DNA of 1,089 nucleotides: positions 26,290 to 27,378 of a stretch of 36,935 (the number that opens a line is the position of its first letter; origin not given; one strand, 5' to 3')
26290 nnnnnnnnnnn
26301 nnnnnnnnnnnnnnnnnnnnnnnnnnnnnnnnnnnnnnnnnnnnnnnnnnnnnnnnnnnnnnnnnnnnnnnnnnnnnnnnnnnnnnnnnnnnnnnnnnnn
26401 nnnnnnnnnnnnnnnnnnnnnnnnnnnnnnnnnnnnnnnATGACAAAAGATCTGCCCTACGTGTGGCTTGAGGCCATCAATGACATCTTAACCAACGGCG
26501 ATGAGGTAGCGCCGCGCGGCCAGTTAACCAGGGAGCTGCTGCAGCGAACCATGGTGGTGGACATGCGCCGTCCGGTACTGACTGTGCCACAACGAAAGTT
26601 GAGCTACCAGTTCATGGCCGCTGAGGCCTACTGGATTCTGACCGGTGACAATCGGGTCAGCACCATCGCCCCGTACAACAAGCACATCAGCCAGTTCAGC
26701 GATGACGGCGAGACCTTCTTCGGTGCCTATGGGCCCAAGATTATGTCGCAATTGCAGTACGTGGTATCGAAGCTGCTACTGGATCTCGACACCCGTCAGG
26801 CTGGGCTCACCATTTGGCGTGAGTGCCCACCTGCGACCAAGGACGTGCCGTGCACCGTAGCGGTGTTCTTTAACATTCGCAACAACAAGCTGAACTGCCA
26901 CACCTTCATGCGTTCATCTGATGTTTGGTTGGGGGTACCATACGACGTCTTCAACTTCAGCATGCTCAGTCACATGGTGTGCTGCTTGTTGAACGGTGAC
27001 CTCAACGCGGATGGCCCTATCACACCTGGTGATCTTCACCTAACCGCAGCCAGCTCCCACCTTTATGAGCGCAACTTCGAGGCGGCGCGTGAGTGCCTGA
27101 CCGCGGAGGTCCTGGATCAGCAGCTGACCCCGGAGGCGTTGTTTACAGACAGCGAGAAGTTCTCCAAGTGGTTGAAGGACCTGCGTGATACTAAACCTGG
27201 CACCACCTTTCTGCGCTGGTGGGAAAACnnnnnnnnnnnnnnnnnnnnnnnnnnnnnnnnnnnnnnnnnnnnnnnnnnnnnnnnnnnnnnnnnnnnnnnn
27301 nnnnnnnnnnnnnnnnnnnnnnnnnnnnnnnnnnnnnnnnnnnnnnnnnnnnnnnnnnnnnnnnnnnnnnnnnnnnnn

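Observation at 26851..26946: The ThyA homolog carries Asp where thymidylate synthases have the uracil-specifying Asn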

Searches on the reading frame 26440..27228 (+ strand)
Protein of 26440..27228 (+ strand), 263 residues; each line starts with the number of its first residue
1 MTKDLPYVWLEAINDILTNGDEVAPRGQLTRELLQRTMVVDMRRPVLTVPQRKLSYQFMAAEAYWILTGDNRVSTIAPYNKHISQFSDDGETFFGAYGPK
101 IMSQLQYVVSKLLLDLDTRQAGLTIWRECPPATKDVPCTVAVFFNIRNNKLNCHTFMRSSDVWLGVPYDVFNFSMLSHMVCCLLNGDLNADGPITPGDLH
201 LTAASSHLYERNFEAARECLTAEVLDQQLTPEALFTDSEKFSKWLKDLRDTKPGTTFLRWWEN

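Call 3: search_protein_families(library=pfam, proteins=[window:26440-27228:+], max_evalue=0.01)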
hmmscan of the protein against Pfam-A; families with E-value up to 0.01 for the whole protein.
window:26440-27228:+ (263 aa): 1 family
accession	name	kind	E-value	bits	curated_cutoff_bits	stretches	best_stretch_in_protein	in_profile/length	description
PF00303.24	Thymidylat_synt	-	4.1e-24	85.6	24.3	1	9-224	3-226/266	Thymidylate synthase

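Call 4: search_solved_structures(query=window:26440-27228:+, max_evalue=1, show_alignments=4)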
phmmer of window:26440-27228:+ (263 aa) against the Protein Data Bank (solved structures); distinct sequences matched with E-value up to 1: 128 (the best 60 are shown).
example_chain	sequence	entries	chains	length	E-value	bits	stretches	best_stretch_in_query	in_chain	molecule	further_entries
5b6d_A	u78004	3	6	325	6.9e-19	71.5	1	10-215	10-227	CMP 5-hydroxymethylase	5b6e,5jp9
5jnh_A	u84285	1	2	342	7.8e-19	71.3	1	10-215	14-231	CMP 5-hydroxymethylase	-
7ta9_A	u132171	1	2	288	1.7e-17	66.9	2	94-226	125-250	Thymidylate synthase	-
4dq1_A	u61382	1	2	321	7.4e-14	55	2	103-220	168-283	Thymidylate synthase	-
6auj_A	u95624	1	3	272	1.3e-13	54.1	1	9-220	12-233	Thymidylate synthase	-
3uwl_A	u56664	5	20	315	2.4e-13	53.3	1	101-226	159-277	Thymidylate synthase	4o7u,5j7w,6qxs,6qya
7xyj_A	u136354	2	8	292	4.7e-13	52.4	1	85-219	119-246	Thymidylate synthase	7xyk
7cc8_A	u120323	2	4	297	5.1e-13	52.2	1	85-219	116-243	Thymidylate Synthase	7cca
3qj7_A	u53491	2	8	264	1e-12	51.2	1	17-223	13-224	Thymidylate synthase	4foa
4fog_A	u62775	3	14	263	1e-12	51.2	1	19-223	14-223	Thymidylate synthase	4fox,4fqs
1kzj_A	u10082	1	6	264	2.2e-12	50.1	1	12-236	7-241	Thymidylate synthase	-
1tis_A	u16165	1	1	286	2.3e-12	50.1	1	123-223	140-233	THYMIDYLATE SYNTHASE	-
3bfi_A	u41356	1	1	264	2.4e-12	50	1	13-236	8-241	Thymidylate synthase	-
2tsc_A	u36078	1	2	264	2.5e-12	50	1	13-236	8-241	THYMIDYLATE SYNTHASE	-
1qqq_A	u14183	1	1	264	2.6e-12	49.9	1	13-236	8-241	THYMIDYLATE SYNTHASE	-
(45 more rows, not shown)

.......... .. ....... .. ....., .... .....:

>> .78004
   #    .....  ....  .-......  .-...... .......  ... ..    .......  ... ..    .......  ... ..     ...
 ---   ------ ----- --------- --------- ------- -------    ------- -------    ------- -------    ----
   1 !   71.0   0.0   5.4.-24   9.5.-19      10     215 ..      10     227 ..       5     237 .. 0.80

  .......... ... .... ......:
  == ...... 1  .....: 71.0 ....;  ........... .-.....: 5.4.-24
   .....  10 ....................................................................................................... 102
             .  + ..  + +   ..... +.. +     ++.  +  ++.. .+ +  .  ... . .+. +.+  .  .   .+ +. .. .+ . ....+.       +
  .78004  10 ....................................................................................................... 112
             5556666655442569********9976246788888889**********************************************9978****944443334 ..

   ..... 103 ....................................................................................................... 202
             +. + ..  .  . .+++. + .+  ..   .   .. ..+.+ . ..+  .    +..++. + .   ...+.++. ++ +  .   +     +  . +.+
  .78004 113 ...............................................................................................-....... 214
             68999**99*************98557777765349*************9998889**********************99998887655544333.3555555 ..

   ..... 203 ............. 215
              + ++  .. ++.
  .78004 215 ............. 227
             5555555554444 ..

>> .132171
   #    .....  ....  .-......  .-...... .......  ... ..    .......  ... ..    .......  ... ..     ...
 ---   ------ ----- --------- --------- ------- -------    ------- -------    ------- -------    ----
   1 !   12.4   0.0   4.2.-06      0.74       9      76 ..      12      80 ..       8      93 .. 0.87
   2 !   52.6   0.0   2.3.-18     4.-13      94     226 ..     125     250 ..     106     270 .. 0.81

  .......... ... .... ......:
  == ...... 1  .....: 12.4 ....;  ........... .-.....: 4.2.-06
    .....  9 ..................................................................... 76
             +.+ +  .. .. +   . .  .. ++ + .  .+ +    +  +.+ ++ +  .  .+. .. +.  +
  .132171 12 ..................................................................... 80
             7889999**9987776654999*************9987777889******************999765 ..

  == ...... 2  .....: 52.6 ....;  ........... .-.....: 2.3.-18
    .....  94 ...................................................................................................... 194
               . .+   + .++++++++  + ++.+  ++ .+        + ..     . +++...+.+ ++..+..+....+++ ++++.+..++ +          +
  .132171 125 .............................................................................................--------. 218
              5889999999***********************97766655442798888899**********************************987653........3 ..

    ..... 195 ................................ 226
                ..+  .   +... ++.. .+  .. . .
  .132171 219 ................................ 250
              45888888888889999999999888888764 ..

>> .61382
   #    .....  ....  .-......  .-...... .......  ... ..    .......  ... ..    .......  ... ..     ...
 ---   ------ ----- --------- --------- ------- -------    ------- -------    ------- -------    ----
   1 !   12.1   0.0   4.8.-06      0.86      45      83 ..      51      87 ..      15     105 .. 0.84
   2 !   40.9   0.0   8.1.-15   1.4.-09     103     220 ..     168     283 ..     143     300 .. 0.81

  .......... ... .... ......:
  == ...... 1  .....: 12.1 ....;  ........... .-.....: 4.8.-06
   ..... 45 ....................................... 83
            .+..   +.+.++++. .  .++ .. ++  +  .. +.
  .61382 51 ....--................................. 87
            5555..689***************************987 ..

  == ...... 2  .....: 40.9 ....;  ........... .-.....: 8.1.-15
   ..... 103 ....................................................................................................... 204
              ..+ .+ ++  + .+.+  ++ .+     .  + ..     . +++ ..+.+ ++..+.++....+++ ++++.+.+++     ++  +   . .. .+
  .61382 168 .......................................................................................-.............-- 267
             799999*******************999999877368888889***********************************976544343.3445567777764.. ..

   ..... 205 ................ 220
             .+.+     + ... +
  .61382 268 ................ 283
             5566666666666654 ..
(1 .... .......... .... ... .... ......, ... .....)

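Call 9: search_protein_families(library=phrogs, proteins=[window:26440-27228:+], max_evalue=0.00001)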
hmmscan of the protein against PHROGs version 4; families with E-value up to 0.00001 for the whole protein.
window:26440-27228:+ (263 aa): 4 families
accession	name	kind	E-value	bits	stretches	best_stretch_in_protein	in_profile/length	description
phrog_160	-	DNA, RNA and nucleotide metabolism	7.8e-41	141.1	1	10-233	37-274/335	thymidylate synthase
phrog_5131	-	DNA, RNA and nucleotide metabolism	3.5e-39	136.1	1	9-224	13-232/357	thymidylate synthase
phrog_3676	-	DNA, RNA and nucleotide metabolism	9.6e-35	121.4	1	8-241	16-257/351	thymidylate synthase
phrog_5682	-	DNA, RNA and nucleotide metabolism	8.8e-13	49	1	107-225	55-167/209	thymidylate synthase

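Call 10: search_dna_similar(query=window:26440-27228:+, collection=phages, mode=protein, max_rows=40)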
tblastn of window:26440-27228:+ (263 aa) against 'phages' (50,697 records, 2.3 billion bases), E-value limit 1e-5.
Records with a match: 2247; places in all: 2447; records where one place covers at least 80% of the query: 1021.
Best place of each record, by identity: 60-80% 1; <60% 2246.
By first word of the organism name: Escherichia 532; Klebsiella 320; Salmonella 204; Microbacterium 97; Bacillus 92; Pseudomonas 88; Enterococcus 79; Shigella 77; Vibrio 67; Enterobacter 55; and 79 more.
By host as written in the record: - 284; Escherichia coli 207; Klebsiella pneumoniae 108; Microbacterium foliorum NRRL B-24224 55; Escherichia coli O157:H7 35; Salmonella enterica 33; Microbacterium foliorum NRRL B-24224 SEA 32; Pseudomonas aeruginosa 32; and 568 more.
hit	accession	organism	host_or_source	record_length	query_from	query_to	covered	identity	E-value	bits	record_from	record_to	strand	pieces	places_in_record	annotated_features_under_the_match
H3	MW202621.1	Caudoviricetes sp.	Manatee Spring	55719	4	263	99%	64.4%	2e-109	352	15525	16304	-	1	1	pyrimidine hmase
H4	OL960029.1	Pseudoxanthomonas phage PW916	Pseudoxanthomonas kaohsiungensis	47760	9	261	96%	56.9%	2e-89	294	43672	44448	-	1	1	deoxyuridylate hydroxymethyltransferase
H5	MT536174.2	Stenotrophomonas phage vB_SmaS-AXL_3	Stenotrophomonas maltophilia D1585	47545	9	261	96%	56.8%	3e-91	300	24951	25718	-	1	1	thymidylate synthase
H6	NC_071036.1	Stenotrophomonas phage vB_SmaS-AXL_3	Stenotrophomonas maltophilia D1585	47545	9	261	96%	56.8%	3e-91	300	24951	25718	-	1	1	thymidylate synthase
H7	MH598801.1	Pelagibacter phage HTVC200P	Candidatus Pelagibacter sp. FZCC0015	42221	8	250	92%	45.1%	1e-57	203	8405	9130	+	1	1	thymidylate synthase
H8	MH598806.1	Pelagibacter phage HTVC119P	Candidatus Pelagibacter sp. HTCC7211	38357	8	250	92%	44.3%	2e-57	202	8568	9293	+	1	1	thymidylate synthase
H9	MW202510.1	Caudoviricetes sp.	Manatee Spring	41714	8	216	79%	46.4%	2e-53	191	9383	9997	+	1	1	pyrimidine hmase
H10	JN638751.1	Bacillus phage G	Bacillus megaterium str. ATCC 43725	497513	5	226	84%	36.3%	4e-40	153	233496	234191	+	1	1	319: gp319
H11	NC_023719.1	Bacillus phage G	Bacillus megaterium str. ATCC 43725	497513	5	226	84%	36.3%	4e-40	153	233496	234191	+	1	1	319: thymidylate synthase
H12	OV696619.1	Glutamicibacter phage Montesquieu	French washed-rind cheese surface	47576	13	259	94%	31.2%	3e-23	104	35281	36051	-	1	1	Thymidylate synthase/pyrimidine hydroxymethylase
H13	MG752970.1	Ralstonia phage RsoM2USA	Ralstonia solanacearum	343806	9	252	93%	30.5%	2e-20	96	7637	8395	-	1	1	hypothetical protein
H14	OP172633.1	Agathobaculum phage AB434P2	Agathobaculum butyriciproducens DA434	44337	27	212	71%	38.0%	2e-27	116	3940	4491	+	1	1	deoxyuridylate hydroxymethyltransferase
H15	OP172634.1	Agathobaculum phage AB434P3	Agathobaculum butyriciproducens DA434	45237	27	212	71%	38.0%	2e-27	116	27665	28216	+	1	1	deoxyuridylate hydroxymethyltransferase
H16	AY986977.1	Xanthomonas phage Xp15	-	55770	10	220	80%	33.0%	2e-20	96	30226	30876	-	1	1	putative thymidylate synthase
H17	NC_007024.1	Xanthomonas phage Xp15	Xanthomonas campestris pv. pelargonii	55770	10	220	80%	33.0%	2e-20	96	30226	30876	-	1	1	putative thymidylate synthase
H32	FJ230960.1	Bacillus phage SPO1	Bacillus subtilis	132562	8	257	95%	26.0%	4e-19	92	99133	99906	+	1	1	29: gp29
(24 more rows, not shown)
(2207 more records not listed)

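Call 11: find_homologous_proteins(query=window:26440-27228:+)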
Query window:26440-27228:+ (263 aa): 2418 proteins with E <= 0.001 among 3089 candidates; the best 120 are listed.
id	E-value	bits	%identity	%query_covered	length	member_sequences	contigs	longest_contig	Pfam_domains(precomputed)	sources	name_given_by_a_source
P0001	5.1e-180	615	100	100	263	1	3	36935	PF00303.25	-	-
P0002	7.0e-156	535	87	100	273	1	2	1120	PF00303.25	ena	-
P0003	7.4e-142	489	79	100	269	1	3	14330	PF00303.25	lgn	-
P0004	3.0e-141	487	77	100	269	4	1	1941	PF00303.25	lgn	-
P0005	5.2e-140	483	77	100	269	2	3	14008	PF00303.25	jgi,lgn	-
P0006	1.4e-139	482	77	100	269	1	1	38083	PF00303.25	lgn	-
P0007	5.1e-139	480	77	100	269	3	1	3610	PF00303.25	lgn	-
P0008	2.4e-137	475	77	100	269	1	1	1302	PF00303.25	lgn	-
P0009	1.7e-130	452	77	100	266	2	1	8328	PF00303.25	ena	-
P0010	6.5e-129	447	76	100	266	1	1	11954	PF00303.25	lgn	-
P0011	1.1e-126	440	70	99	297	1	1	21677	PF00303.25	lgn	-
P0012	1.6e-124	433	70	100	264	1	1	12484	PF00303.25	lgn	-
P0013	1.3e-121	423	71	100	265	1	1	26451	PF00303.25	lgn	-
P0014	1.5e-121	423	71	100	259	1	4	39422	PF00303.25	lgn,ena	-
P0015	3.7e-120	418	71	100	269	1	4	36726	PF00303.25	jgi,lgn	jgi:thymidylate synthase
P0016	1.2e-118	413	68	100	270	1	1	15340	PF00303.25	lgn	-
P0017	1.7e-118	413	69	100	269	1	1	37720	PF00303.25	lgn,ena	-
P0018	4.4e-118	411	68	100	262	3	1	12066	PF00303.25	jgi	jgi:thymidylate synthase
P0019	9.4e-118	410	70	99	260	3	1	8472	PF00303.25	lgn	-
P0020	1.3e-117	410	70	99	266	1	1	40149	PF00303.25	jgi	jgi:thymidylate synthase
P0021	2.5e-117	409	69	100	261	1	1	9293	PF00303.25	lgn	-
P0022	2.6e-117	409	69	100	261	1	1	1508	PF00303.25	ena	-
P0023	4.0e-117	408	70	100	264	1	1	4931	PF00303.25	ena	-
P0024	4.2e-117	408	71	98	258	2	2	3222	PF00303.25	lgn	-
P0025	1.3e-116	407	68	99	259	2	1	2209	PF00303.25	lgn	-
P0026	2.7e-116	406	69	98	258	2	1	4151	PF00303.25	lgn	-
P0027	2.8e-116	406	68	100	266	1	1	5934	PF00303.25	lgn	-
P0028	4.6e-116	405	69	98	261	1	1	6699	PF00303.25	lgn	-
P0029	6.4e-116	404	68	98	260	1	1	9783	PF00303.25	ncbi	-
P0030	8.4e-116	404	68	99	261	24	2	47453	PF00303.25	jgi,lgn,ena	jgi:thymidylate synthase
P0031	1.3e-115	403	67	99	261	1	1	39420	PF00303.25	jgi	jgi:thymidylate synthase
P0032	1.4e-115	403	69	98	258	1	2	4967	PF00303.25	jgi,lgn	jgi:thymidylate synthase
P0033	1.8e-115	403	69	99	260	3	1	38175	PF00303.25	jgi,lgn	-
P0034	2.7e-115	402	68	99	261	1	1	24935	PF00303.25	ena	-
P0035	4.1e-115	402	68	99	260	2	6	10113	PF00303.25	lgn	-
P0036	4.3e-115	402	68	99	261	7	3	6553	PF00303.25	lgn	-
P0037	5.0e-115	401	68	99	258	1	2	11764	PF00303.25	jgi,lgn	jgi:thymidylate synthase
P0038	5.1e-115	401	67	100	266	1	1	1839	PF00303.25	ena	-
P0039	1.4e-114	400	67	98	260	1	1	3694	PF00303.25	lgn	-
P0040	1.5e-114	400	67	99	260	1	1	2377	PF00303.25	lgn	-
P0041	1.9e-114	400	69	99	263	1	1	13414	PF00303.25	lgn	-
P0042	2.2e-114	399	68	99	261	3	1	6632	PF00303.25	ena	-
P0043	2.6e-114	399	68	98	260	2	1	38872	PF00303.25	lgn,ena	-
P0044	3.1e-114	399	68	98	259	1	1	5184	PF00303.25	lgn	-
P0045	4.1e-114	398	68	98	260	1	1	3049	PF00303.25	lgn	-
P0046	4.3e-114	398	66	98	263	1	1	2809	PF00303.25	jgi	-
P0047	5.5e-114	398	68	99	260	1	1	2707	PF00303.25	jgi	jgi:thymidylate synthase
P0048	6.5e-114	398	67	99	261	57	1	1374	PF00303.25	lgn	-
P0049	1.1e-113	397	68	98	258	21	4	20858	PF00303.25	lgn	-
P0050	1.2e-113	397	67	99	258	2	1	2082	PF00303.25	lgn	-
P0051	1.2e-113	397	68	98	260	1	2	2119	PF00303.25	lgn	-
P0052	1.5e-113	397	67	99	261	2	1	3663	PF00303.25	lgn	-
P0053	2.2e-113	396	67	99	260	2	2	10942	PF00303.25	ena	-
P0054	2.3e-113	396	68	98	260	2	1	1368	PF00303.25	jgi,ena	-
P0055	2.8e-113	396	67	99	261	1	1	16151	PF00303.25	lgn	-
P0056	3.6e-113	395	66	99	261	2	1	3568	PF00303.25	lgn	-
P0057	3.6e-113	395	67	98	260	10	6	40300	PF00303.25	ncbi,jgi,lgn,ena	jgi:thymidylate synthase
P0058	4.0e-113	395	69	99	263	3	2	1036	PF00303.25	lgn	-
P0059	4.7e-113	395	67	99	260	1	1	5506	PF00303.25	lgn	-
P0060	5.5e-113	395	68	99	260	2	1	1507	PF00303.25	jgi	-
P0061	5.9e-113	395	67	99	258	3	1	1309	PF00303.25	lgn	-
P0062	6.4e-113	395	67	99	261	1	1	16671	PF00303.25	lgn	-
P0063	6.5e-113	395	69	98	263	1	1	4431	PF00303.25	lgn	-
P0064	7.8e-113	394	68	98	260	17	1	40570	PF00303.25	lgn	-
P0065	8.9e-113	394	67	99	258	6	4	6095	PF00303.25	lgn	-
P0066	1.1e-112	394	67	98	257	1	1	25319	PF00303.25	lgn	-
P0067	1.5e-112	393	67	99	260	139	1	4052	PF00303.25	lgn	-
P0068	1.7e-112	393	67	99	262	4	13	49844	PF00303.25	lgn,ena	-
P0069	2.3e-112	393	68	98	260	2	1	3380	PF00303.25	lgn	-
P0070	4.0e-112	392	67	99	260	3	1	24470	PF00303.25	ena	-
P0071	4.0e-112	392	68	99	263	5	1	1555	PF00303.25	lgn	-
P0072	8.1e-112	391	66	99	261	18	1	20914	PF00303.25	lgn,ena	-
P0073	8.7e-112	391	68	99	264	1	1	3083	PF00303.25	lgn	-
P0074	1.0e-111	391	67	98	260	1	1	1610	PF00303.25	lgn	-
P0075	1.0e-111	391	66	98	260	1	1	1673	PF00303.25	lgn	-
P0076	1.2e-111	390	68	98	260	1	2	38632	PF00303.25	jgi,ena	-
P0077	1.3e-111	390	67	99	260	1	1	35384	PF00303.25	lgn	-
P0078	1.4e-111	390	67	98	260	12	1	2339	PF00303.25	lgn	-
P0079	1.6e-111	390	66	99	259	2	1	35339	PF00303.25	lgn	-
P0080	1.6e-111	390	67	98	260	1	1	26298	PF00303.25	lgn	-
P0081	1.7e-111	390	67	98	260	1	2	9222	PF00303.25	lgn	-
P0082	2.1e-111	390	66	98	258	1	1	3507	PF00303.25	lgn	-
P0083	3.2e-111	389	67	98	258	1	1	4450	PF00303.25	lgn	-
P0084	4.1e-111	389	67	98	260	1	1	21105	PF00303.25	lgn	-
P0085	4.2e-111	389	68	99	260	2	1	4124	PF00303.25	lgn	-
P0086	4.4e-111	389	66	99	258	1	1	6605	PF00303.25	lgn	-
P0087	5.1e-111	388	65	99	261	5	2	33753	PF00303.25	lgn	-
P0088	6.5e-111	388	68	97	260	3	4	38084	PF00303.25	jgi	jgi:thymidylate synthase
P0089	6.5e-111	388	66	98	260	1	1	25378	PF00303.25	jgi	jgi:thymidylate synthase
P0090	7.4e-111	388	68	98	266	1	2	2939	PF00303.25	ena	-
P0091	8.3e-111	388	68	98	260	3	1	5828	PF00303.25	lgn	-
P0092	8.5e-111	388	65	99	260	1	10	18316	PF00303.25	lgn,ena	-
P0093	9.1e-111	388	68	97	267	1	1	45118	PF00303.25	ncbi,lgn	-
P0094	9.3e-111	387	68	97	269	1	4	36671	PF00303.25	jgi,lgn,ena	-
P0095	1.0e-110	387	66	98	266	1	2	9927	PF00303.25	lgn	-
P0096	1.0e-110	387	65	98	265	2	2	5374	PF00303.25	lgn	-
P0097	1.1e-110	387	66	99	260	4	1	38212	PF00303.25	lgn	-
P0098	1.2e-110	387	67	98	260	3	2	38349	PF00303.25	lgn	-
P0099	1.7e-110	387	67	99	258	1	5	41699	PF00303.25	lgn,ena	-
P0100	1.8e-110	387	67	99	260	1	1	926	PF00303.25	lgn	-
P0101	1.9e-110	386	67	98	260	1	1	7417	PF00303.25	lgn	-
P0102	2.2e-110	386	65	97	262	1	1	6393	PF00303.25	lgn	-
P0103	2.3e-110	386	66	99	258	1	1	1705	PF00303.25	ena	-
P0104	2.3e-110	386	67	99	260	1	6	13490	PF00303.25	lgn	-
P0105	2.3e-110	386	66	99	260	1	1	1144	PF00303.25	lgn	-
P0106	2.4e-110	386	66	99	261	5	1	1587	PF00303.25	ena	-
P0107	2.5e-110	386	65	99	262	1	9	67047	PF00303.25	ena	-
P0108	2.7e-110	386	66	99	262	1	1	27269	PF00303.25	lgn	-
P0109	3.8e-110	385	67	98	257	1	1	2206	PF00303.25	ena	-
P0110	4.2e-110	385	67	99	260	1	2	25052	PF00303.25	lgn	-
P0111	4.2e-110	385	67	99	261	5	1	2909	PF00303.25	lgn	-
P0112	4.6e-110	385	66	99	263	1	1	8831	PF00303.25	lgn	-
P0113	5.9e-110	385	66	98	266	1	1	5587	PF00303.25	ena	-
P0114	7.2e-110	385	67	97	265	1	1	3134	PF00303.25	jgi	jgi:thymidylate synthase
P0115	7.9e-110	384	67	99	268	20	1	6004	PF00303.25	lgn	-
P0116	7.9e-110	384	67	99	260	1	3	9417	PF00303.25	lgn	-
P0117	9.8e-110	384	66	99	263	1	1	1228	PF00303.25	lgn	-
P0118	1.2e-109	384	65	99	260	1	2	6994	PF00303.25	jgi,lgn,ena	-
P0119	1.3e-109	384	63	99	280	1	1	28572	PF00303.25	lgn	-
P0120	1.5e-109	384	64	99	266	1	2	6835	PF00303.25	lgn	-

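Call 12: get_annotated_region(hit=H5, flank=5000)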
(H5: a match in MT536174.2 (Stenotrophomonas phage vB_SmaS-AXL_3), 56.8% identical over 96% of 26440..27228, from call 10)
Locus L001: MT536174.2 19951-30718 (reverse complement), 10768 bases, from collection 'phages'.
description: Stenotrophomonas phage vB_SmaS-AXL_3, complete genome.
organism: Stenotrophomonas phage vB_SmaS-AXL_3 (NCBI taxid 2740427)
taxonomy: Viruses; Duplodnaviria; Heunggongvirae; Uroviricota; Caudoviricetes; Axeltriavirus; Axeltriavirus AXL3
host: Stenotrophomonas maltophilia D1585; source: soil; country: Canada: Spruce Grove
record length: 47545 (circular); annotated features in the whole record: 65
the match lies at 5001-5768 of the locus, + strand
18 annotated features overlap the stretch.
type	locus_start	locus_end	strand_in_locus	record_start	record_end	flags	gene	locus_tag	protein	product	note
CDS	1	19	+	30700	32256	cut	-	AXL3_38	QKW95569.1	DNA helicase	-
CDS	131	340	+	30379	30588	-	-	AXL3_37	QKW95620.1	hypothetical protein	-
CDS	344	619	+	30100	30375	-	-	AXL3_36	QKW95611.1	hypothetical protein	-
CDS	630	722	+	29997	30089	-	-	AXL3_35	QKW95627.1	hypothetical protein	-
CDS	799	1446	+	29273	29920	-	-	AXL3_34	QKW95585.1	hypothetical protein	-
CDS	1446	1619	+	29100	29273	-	-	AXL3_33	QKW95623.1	hypothetical protein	-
CDS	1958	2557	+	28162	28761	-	-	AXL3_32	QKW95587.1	hypothetical protein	-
CDS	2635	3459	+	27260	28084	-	-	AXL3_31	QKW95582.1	methyltransferase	-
CDS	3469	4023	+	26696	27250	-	-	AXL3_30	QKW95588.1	nucleoside triphosphate pyrophosphohydrolase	-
CDS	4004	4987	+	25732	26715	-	-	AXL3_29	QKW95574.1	hypothetical protein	-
CDS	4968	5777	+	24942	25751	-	-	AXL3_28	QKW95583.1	thymidylate synthase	-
CDS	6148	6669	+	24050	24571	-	-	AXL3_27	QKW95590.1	dCMP deaminase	-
CDS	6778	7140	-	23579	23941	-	-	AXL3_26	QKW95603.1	hypothetical protein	-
CDS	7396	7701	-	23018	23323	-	-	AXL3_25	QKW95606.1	hypothetical protein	-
CDS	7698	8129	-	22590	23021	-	-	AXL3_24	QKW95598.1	hypothetical protein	-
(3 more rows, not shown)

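Call 13: get_annotated_region(hit=H4, flank=5000)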
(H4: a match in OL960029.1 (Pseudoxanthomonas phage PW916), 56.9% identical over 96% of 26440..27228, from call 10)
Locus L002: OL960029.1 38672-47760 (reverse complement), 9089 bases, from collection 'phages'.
description: Pseudoxanthomonas phage PW916, complete genome.
organism: Pseudoxanthomonas phage PW916 (NCBI taxid 2908635)
taxonomy: Viruses; Duplodnaviria; Heunggongvirae; Uroviricota; Caudoviricetes; Mesyanzhinovviridae
host: Pseudoxanthomonas kaohsiungensis; source: soil; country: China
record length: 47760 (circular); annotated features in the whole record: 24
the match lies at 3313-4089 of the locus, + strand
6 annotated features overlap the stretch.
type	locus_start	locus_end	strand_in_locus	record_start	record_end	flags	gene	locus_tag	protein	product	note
CDS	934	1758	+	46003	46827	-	-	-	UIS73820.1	methyltransferase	-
CDS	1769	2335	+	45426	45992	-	-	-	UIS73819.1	nucleoside triphosphate pyrophosphohydrolase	-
CDS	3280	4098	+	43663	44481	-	-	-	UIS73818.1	deoxyuridylate hydroxymethyltransferase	-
CDS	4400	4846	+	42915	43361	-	-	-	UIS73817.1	dCMP deaminase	-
CDS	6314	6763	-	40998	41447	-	-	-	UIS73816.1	endolysin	phage endolysin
CDS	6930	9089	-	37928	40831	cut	-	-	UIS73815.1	central tail hub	phage central tail hub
